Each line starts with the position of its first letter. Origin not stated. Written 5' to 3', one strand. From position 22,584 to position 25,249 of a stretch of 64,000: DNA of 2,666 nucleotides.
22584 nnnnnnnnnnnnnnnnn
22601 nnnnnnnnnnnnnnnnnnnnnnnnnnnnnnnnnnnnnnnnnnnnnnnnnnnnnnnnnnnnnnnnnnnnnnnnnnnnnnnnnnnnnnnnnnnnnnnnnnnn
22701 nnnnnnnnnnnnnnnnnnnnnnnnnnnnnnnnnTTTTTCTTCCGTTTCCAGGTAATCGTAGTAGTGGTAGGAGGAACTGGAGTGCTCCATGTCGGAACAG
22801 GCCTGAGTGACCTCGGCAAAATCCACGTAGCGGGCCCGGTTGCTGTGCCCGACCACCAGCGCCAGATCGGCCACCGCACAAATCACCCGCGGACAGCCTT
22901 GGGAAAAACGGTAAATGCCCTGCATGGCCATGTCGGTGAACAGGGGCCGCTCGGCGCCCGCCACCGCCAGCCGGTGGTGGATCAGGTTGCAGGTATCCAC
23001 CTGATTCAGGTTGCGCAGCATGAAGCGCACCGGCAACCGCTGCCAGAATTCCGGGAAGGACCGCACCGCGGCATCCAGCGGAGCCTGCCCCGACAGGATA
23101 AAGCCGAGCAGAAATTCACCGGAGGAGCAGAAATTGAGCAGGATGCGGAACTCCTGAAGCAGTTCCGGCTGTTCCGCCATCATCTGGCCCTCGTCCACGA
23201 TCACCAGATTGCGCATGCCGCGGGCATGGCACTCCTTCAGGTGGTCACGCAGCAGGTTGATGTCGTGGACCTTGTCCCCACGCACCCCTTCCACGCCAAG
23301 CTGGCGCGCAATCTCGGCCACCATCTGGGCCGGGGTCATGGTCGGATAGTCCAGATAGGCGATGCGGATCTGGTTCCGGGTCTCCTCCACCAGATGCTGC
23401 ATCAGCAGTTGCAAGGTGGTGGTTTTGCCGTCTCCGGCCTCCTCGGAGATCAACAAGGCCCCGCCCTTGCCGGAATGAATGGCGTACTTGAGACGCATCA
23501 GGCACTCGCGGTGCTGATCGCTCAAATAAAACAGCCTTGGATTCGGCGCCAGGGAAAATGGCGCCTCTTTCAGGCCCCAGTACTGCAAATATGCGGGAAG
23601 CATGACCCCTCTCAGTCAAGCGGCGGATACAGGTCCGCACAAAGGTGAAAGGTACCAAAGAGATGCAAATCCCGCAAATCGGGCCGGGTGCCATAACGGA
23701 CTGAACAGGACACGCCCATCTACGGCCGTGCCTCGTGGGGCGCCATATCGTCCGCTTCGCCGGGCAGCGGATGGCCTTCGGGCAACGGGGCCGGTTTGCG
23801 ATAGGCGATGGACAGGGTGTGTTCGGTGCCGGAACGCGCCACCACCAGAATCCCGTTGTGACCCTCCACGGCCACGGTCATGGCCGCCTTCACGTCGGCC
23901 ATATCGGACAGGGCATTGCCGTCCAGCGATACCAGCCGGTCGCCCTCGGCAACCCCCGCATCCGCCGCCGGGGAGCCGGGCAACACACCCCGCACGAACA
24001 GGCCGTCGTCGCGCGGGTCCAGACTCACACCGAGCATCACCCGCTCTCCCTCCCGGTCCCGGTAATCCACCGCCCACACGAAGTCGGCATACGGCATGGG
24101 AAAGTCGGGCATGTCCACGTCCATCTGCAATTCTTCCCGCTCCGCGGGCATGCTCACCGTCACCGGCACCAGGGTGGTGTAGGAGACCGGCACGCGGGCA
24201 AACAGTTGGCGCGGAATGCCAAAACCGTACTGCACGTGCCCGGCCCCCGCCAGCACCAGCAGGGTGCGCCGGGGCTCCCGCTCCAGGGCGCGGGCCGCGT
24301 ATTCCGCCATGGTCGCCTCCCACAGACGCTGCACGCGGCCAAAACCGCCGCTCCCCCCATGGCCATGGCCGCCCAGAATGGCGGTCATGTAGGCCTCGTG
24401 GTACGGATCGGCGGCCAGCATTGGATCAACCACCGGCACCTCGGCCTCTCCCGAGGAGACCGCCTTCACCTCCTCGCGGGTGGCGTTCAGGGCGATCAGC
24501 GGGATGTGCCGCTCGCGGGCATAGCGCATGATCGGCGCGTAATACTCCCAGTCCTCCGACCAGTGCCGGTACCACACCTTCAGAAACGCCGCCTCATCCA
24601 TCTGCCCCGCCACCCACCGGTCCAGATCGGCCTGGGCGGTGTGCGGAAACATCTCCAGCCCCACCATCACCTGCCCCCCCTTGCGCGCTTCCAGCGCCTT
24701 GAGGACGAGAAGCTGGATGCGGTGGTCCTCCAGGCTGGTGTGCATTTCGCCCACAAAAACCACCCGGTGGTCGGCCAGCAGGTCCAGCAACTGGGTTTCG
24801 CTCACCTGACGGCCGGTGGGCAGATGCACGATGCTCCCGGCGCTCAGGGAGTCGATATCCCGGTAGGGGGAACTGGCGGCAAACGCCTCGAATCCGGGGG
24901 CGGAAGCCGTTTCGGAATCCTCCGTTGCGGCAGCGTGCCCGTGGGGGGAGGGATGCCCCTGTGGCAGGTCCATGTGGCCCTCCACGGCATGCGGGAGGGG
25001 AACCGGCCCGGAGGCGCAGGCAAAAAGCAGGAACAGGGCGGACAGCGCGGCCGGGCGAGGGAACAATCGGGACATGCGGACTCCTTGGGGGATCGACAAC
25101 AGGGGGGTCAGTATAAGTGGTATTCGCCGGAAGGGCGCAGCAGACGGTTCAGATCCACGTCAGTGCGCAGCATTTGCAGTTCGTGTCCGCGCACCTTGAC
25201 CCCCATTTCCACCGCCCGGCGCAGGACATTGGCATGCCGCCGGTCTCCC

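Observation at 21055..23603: Cytoplasmic ExeA/GspA-like AAA+ ATPase fused to a double zinc ribbon, followed by a signal-anchored partner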

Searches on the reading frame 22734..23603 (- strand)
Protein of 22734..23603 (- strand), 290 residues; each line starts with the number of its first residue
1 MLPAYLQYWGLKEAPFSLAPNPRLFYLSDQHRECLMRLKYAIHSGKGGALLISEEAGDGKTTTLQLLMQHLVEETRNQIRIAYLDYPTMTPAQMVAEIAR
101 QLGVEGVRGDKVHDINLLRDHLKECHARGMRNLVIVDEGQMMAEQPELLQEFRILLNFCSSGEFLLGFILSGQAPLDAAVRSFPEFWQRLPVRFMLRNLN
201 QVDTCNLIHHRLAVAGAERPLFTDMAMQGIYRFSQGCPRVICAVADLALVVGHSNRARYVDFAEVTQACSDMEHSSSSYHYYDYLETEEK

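Call 44: search_dna_similar(query=window:22734-23603:-, collection=plasmids, mode=protein, max_rows=30, max_evalue=0.00001)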
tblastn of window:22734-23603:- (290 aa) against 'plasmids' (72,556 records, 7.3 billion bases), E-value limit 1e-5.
Records with a match: 82; places in all: 97; records where one place covers at least 80% of the query: 80.
Best place of each record, by identity: <60% 82.
By first word of the organism name: Streptomyces 14; Rhodococcus 10; Mycobacterium 6; Nitratidesulfovibrio 4; Thioclava 4; Roseobacter 4; Rhodovulum 3; Geobacillus 3; Jannaschia 2; Ruegeria 2; and 27 more.
By predicted mobility (MOB-suite, as given by PLSDB): non-mobilizable 59; mobilizable 21; conjugative 2.
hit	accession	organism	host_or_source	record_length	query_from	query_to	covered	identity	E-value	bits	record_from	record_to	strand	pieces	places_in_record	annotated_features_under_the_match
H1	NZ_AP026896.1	Aeromonas caviae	Microbe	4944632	5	273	93%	33.5%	6e-38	149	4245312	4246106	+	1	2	none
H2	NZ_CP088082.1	Ideonella dechloratans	Cell culture,Activated sludge, ...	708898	5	272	92%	31.1%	3e-25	112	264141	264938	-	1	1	AAA family ATPase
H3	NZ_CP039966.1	Pseudorhodobacter turbinis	single bacterial isolate,Turban shell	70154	2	271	93%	30.8%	7e-26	114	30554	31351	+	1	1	AAA family ATPase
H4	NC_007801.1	Jannaschia sp. CCS1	-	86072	5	271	92%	31.1%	8e-28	120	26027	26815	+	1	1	AAA family ATPase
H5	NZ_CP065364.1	Ruegeria sp. SCSIO 43209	Galaxea fascicularis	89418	5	271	92%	30.7%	2e-26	115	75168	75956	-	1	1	AAA family ATPase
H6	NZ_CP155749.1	Sphingomonas parapaucimobilis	Chinese cabbage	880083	5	272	92%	29.7%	8e-21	99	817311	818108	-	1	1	AAA family ATPase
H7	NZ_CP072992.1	Loktanella salsilacus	-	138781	2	271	93%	29.3%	9e-25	110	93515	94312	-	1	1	AAA family ATPase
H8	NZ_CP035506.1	Haematobacter massiliensis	single cell,human skin swab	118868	5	271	92%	29.6%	2e-19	96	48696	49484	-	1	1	AAA family ATPase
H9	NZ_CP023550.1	Rhodobacter sp. CZR27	cell culture,paddy soil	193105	2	271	93%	29.0%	1e-19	96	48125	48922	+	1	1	AAA family ATPase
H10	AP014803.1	Rhodovulum sulfidophilum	-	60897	5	271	92%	29.3%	3e-22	103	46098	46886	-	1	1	exeA: general secretion pathway protein A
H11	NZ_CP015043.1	Rhodovulum sp. P5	cell culture,shallow-sea hydrothermal ...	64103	5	255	87%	31.1%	6e-24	108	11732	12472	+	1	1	AAA family ATPase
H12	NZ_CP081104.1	Ruegeria conchae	-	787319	2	250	86%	31.2%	1e-25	114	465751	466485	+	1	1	AAA family ATPase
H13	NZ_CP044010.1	Rhizobium sp. BG6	Prosopis cineraria,pure bacterial ...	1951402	5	271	92%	29.0%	4e-23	105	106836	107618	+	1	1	none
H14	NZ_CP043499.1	Rhizobium grahamii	Prosopis cineraria,pure bacterial ...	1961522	5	271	92%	29.0%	4e-23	105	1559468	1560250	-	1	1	none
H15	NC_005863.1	Nitratidesulfovibrio vulgaris str. Hildenborough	-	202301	5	273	93%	28.7%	2e-20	99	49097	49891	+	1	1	XrtA/PEP-CTERM system-associated ATPase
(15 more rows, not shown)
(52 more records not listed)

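Call 45: get_annotated_region(hit=H1, flank=9000)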
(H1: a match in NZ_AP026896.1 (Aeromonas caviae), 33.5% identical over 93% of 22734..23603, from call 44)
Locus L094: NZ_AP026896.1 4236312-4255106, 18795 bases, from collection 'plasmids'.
description: Aeromonas caviae strain KAM479 plasmid pKAM479_3, complete sequence
organism: Aeromonas caviae (NCBI taxid 648)
taxonomy: Bacteria; Pseudomonadota; Gammaproteobacteria; Aeromonadales; Aeromonadaceae; Aeromonas; Aeromonas caviae
host: -; source: Microbe; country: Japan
typing (MOB-suite, as given by PLSDB): non-mobilizable
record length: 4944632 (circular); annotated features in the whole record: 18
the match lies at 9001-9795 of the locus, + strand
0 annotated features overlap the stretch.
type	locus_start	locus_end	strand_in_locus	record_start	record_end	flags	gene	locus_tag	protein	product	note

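Call 47: search_protein_families(library=pfam, proteins=[L094:8926-10641:+, L094:10641-11324:+], max_evalue=0.01)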
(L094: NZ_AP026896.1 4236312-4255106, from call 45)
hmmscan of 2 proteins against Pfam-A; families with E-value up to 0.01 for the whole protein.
L094:8926-10641:+ (571 aa): 15 families
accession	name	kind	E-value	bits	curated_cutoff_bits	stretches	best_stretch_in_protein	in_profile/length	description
PF13401.12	AAA_22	-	1.4e-29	103.5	27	1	66-195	4-130/130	AAA domain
PF21327.3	GspA_C39-like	-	1.9e-14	54.3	27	1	364-460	2-97/97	GspA, peptidase C39-like domain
PF13191.12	AAA_16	-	4.6e-12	47.2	32.6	1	46-180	2-164/167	AAA ATPase domain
PF01471.23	PG_binding_1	-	9e-11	42.2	23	1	477-530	3-56/57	Putative peptidoglycan binding domain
PF00004.35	AAA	-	3.7e-06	27.9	21.2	1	70-207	1-127/131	ATPase family associated with various cellular activities (AAA)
PF13604.12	AAA_30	-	0.00021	21.5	27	1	63-226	14-163/191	AAA domain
PF14532.12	Sigma54_activ_2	-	0.00026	21.7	25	1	70-209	24-130/138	Sigma-54 interaction domain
PF07728.20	AAA_5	-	0.00029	21.3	22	1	70-173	2-93/139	AAA domain (dynein-related subfamily)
PF05621.17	TniB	-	0.00047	20.1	22.4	1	70-208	38-180/189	Bacterial TniB protein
PF13245.12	AAA_19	-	0.00063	20.4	25.1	0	69-187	13-124/134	AAA domain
PF20720.3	nSTAND3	-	0.0014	18.8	27.2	1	68-100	18-51/155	Novel STAND NTPase 3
PF02367.23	TsaE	-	0.0023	18.3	26.6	1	65-95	19-49/128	Threonylcarbamoyl adenosine biosynthesis protein TsaE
PF13173.12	AAA_14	-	0.0035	17.8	27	1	70-218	5-125/129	AAA domain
PF09848.15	SLFN-g3_helicase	-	0.0061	16.3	24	0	70-161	4-93/354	Schlafen group 3, DNA/RNA helicase domain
PF12775.13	AAA_7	-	0.0094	15.9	25.8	0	70-103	36-69/181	P-loop containing dynein motor region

L094:10641-11324:+ (227 aa): 2 families
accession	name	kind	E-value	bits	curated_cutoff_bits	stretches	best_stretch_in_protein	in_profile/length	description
PF16537.11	T2SSB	-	3e-21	75.3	28.4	1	162-220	1-59/60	Type II secretion system protein B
PF23893.1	Y4YQ_C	-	0.0039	17.4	27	0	181-218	14-52/53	Uncharacterised protein Y4YQ C-terminal domain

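Call 88: search_protein_families(library=ncbifam, proteins=[L094:8926-10641:+], max_evalue=0.001)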
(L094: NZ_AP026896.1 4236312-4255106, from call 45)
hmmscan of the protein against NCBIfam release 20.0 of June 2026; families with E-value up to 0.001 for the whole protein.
L094:8926-10641:+ (571 aa): 2 families
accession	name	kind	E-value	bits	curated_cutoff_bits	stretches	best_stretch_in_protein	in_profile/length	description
TIGR03015.1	pepcterm_ATPase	hypoth_equivalog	1.2e-80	270.9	324.5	1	25-284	1-261/269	XrtA/PEP-CTERM system-associated ATPase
TIGR00150.1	T6A_YjeE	equivalog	0.00092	19.1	60.1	0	64-97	19-52/135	tRNA (adenosine(37)-N6)-threonylcarbamoyltransferase complex ATPase subunit type 1 TsaE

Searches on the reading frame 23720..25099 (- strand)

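Call 3: search_protein_families(library=pfam, proteins=[window:23720-25099:-], max_evalue=0.1)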
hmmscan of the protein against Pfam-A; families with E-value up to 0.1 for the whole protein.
window:23720-25099:- (459 aa): 4 families
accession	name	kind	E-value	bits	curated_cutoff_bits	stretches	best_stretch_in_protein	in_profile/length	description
PF04187.18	Cofac_haem_bdg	-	1.3e-52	179.3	27.7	1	105-299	2-213/213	Haem-binding uptake, Tiki superfamily, ChaN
PF17820.7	PDZ_6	-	3.1e-10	40.1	27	1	368-422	1-54/54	PDZ domain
PF13180.12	PDZ_2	-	6.5e-10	39.6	27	1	355-431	2-78/80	PDZ domain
PF00595.29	PDZ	-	8.1e-08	33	23.2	1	353-406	9-66/81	PDZ domain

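Call 4: search_protein_families(library=ncbifam, proteins=[window:23720-25099:-], max_evalue=0.1)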
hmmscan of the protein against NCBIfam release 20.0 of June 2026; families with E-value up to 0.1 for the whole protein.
window:23720-25099:- (459 aa): 20 families
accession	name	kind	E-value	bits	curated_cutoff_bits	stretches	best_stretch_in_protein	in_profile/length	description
TIGR02037.1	degP_htrA_DO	subfamily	3.8e-08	32.7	416.2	1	364-433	258-327/434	Do family serine endopeptidase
NF041199.1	trx7_PDZ_seleno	equivalog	5e-08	32.3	300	1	356-432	195-271/390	Trx7/PDZ domain-containing (seleno)protein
NF007526.1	PRK10139.1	equivalog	8e-07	28.1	756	1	365-432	291-358/456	serine endoprotease DegQ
NF040960.1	MamE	equivalog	2.6e-06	26.3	800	1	362-431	464-533/659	magnetosome formation protease MamE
NF041521.1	HhoA_HhoB_HtrA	equivalog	5.3e-06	26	450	1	363-432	261-330/335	HhoA/HhoB/HtrA family serine endopeptidase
NF047968.1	SerProtHtrA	equivalog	9.8e-06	25.2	470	1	357-432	282-356/357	serine protease HtrA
NF008189.1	PRK10942.1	equivalog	3.5e-05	22.4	720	1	365-433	313-381/477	serine endoprotease DegP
NF045589.1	Cterm_S41_CtpB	exception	0.00012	20.8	633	1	356-417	119-180/416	carboxyl-terminal processing protease CtpB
TIGR00225.1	prc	subfamily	0.00064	18.9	218.6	1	351-401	48-98/335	C-terminal processing peptidase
NF045591.1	Cterm_S41_CtpZ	exception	0.00079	18.3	525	1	356-419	115-176/403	carboxyl-terminal processing protease CtpZ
NF045588.1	Cterm_S41_CtpA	exception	0.0017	17.3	625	1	354-422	113-182/401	carboxyl-terminal processing protease CtpA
TIGR02038.1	protease_degS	equivalog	0.0021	17.3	422.95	1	365-431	278-344/351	outer membrane-stress sensor serine endopeptidase DegS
TIGR03900.1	prc_long_Delta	hypoth_equivalog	0.0026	15.8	660.95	1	356-406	142-192/973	MXAN_5808 family serine peptidase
NF041616.1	T2SS_C_SYNERG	exception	0.015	14.6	200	1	362-429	224-291/296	type II secretion system protein GspC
NF051464.1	tail_spec_CT441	exception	0.029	13.1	700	1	356-408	249-301/645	tail-specific protease Tsp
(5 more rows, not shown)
